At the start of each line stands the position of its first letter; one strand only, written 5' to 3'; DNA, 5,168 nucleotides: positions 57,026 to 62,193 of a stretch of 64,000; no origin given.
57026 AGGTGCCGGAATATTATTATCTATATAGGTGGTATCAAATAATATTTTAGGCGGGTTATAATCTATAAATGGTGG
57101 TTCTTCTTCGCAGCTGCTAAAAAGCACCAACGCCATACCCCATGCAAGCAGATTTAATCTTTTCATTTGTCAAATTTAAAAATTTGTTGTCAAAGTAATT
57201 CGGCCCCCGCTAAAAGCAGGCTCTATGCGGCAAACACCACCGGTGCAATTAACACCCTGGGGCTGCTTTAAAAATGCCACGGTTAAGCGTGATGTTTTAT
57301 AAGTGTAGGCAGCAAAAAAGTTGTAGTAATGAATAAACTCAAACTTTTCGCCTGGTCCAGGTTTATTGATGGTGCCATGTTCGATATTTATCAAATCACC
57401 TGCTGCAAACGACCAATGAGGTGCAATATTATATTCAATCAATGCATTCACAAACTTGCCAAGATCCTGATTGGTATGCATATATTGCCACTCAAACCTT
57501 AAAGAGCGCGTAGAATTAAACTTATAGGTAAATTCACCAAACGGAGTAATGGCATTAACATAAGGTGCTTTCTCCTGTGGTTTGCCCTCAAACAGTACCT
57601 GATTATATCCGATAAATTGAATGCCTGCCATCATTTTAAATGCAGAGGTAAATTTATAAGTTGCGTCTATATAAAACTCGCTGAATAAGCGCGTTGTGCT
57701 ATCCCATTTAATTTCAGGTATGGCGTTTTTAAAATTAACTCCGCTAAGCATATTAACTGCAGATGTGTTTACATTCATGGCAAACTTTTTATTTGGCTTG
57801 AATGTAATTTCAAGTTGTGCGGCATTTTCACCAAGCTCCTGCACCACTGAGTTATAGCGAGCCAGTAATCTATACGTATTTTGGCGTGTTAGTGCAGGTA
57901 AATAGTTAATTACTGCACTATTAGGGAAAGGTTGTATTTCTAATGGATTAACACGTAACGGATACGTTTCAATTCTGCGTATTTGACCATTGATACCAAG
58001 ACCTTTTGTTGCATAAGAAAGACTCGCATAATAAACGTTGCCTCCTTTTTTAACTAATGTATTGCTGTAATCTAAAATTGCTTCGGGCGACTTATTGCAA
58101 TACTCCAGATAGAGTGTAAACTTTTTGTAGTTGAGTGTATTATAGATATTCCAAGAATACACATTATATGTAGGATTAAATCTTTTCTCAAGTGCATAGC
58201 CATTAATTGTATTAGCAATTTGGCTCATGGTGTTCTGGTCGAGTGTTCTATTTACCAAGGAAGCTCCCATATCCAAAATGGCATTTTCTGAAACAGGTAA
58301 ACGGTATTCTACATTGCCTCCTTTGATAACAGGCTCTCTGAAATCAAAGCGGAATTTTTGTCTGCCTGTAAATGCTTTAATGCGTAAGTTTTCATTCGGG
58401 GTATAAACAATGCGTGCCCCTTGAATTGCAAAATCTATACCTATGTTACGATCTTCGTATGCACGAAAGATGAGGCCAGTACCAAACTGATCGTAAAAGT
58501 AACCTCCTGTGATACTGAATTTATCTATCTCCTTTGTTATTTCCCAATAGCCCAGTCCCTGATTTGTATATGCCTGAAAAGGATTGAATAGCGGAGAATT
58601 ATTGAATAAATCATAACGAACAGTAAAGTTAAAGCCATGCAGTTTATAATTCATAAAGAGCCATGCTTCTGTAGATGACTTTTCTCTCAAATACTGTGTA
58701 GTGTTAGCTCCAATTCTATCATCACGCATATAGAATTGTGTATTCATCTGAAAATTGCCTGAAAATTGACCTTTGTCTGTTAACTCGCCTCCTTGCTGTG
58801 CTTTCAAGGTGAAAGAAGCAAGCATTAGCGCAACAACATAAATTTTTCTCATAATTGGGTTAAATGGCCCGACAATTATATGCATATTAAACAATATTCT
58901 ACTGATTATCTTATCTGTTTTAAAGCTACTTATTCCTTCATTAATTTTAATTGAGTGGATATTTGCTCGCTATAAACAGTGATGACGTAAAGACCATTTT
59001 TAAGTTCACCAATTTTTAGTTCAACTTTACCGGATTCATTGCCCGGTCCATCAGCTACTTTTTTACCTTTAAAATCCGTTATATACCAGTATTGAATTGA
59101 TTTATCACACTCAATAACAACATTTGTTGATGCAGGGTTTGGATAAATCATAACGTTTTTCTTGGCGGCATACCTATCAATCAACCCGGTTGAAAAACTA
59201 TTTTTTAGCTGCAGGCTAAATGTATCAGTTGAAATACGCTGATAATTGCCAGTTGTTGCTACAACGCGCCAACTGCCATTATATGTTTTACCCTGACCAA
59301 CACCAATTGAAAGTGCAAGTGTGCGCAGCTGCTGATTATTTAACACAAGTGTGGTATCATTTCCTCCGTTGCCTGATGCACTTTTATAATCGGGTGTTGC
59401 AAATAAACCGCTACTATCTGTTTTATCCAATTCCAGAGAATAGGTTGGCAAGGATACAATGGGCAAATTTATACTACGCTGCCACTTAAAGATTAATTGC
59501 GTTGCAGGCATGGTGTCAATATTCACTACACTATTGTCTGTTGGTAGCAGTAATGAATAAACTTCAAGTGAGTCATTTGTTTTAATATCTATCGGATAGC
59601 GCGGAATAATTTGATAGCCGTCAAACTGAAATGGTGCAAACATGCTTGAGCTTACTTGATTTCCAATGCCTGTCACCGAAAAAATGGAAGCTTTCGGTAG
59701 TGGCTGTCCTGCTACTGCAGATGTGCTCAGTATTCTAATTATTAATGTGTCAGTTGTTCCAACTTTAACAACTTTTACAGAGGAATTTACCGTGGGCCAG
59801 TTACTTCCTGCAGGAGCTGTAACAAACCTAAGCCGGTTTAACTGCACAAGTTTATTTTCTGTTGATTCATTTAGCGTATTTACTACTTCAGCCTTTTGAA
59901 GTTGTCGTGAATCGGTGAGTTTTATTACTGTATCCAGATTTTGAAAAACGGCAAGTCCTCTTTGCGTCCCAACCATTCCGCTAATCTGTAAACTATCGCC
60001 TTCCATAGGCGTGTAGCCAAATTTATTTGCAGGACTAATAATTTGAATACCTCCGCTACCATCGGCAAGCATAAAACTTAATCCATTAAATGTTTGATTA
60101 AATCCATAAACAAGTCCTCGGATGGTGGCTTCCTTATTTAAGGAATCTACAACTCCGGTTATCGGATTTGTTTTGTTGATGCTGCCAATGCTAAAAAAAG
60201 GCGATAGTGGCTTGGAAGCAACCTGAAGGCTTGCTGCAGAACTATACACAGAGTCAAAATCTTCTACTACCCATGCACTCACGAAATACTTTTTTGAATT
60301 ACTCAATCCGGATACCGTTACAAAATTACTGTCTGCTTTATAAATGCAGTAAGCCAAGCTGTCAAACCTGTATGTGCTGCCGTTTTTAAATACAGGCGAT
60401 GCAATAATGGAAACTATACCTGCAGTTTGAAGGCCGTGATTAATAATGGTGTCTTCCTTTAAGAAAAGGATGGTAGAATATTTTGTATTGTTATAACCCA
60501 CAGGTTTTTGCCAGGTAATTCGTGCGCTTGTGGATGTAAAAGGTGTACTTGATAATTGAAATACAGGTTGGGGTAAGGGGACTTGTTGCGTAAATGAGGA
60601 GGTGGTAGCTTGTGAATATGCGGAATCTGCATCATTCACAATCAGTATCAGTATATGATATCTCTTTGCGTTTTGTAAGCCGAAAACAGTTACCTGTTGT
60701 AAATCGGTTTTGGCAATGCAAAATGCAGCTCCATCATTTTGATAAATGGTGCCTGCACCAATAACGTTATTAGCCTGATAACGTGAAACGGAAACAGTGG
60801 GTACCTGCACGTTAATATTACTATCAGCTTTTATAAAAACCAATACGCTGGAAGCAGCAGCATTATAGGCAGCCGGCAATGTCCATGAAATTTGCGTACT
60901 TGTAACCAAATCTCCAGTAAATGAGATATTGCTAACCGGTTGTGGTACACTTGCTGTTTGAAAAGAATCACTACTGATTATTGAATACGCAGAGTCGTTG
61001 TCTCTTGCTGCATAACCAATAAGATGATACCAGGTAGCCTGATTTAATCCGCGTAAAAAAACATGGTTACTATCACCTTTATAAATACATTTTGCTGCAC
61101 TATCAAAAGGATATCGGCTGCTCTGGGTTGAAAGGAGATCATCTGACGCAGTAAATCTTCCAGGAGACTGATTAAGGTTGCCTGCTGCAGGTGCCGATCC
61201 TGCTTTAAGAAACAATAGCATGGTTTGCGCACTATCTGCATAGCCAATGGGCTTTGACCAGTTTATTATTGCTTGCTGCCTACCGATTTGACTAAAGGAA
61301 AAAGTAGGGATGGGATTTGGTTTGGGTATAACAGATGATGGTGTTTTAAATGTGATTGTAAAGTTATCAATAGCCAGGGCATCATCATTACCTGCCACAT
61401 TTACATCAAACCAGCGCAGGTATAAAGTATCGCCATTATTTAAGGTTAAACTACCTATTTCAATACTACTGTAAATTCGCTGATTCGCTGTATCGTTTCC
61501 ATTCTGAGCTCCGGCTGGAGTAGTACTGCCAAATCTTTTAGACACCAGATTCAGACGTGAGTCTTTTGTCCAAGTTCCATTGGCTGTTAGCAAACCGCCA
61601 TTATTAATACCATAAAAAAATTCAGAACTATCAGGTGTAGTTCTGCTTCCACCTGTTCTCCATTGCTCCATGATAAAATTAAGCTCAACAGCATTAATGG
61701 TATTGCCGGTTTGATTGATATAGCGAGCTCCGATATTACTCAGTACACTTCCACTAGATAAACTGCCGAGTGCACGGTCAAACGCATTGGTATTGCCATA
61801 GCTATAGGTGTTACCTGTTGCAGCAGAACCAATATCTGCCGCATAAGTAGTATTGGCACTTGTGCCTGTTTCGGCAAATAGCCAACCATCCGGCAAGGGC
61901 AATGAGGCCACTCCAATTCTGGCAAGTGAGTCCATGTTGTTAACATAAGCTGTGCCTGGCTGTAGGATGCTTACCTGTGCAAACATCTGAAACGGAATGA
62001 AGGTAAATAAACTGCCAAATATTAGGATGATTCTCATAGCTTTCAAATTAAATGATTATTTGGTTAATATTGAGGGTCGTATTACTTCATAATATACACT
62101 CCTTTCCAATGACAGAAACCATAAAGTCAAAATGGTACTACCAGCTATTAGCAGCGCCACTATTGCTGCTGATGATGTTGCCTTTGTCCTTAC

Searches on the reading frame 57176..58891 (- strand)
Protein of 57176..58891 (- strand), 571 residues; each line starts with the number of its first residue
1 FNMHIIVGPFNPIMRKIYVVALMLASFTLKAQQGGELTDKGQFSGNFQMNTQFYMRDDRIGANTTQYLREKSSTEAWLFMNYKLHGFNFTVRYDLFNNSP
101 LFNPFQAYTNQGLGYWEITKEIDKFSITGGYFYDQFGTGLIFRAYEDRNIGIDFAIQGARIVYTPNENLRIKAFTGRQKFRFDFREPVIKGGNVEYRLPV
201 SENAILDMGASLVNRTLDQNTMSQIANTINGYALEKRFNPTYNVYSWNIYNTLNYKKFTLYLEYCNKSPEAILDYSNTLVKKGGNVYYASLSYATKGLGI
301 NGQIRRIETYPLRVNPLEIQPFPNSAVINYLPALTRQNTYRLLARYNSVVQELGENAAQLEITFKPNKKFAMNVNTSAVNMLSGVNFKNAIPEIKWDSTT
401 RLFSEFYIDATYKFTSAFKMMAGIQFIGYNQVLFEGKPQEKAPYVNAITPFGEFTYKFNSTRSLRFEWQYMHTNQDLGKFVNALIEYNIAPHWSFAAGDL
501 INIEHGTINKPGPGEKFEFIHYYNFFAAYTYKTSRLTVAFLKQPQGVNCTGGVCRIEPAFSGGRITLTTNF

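Call 82: search_protein_families(library=pfam, proteins=[window:57176-58891:-], max_evalue=0.00001)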
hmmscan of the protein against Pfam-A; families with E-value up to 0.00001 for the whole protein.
window:57176-58891:- (571 aa): 1 family
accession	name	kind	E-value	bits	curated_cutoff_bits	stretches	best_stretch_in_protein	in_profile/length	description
PF19494.5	DUF6029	-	1.8e-122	410.2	27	1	14-571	1-538/538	Family of unknown function (DUF6029)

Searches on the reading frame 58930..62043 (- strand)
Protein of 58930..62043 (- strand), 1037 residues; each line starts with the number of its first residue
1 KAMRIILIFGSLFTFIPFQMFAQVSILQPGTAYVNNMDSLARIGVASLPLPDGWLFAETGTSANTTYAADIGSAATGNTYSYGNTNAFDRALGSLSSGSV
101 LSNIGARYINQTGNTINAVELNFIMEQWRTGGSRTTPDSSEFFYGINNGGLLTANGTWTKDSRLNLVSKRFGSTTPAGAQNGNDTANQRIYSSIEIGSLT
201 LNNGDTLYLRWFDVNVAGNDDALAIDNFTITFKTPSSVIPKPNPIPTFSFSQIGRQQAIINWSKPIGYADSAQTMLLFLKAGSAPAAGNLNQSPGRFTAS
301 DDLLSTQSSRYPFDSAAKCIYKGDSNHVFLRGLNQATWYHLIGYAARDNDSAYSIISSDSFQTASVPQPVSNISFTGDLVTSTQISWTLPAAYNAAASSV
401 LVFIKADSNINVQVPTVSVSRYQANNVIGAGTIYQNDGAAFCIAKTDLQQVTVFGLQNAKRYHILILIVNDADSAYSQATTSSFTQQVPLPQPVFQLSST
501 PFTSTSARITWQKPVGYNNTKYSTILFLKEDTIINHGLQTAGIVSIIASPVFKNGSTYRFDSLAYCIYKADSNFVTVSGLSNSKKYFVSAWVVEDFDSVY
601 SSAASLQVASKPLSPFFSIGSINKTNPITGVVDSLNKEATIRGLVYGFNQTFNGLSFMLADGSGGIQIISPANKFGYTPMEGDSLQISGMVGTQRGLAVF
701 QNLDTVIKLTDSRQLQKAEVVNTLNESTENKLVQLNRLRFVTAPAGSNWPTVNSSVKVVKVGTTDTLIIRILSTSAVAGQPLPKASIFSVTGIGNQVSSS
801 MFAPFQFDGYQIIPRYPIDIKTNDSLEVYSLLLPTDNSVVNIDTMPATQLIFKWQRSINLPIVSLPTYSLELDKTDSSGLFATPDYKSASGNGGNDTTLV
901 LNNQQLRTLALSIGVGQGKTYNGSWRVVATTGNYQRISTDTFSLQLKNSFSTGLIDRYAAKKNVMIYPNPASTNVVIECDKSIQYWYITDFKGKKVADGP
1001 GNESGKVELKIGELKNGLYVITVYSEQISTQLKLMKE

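Call 82: search_protein_families(library=pfam, proteins=[window:58930-62043:-], max_evalue=0.00001)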
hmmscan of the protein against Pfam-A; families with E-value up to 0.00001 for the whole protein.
window:58930-62043:- (1037 aa): 2 families
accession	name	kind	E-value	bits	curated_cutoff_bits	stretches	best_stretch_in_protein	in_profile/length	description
PF14292.12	SusE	-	5.4e-09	36.6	25.2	1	822-927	7-105/106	SusE outer membrane protein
PF18962.6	Por_Secre_tail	-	2.3e-08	34.6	27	1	966-1033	1-72/75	Secretion system C-terminal sorting domain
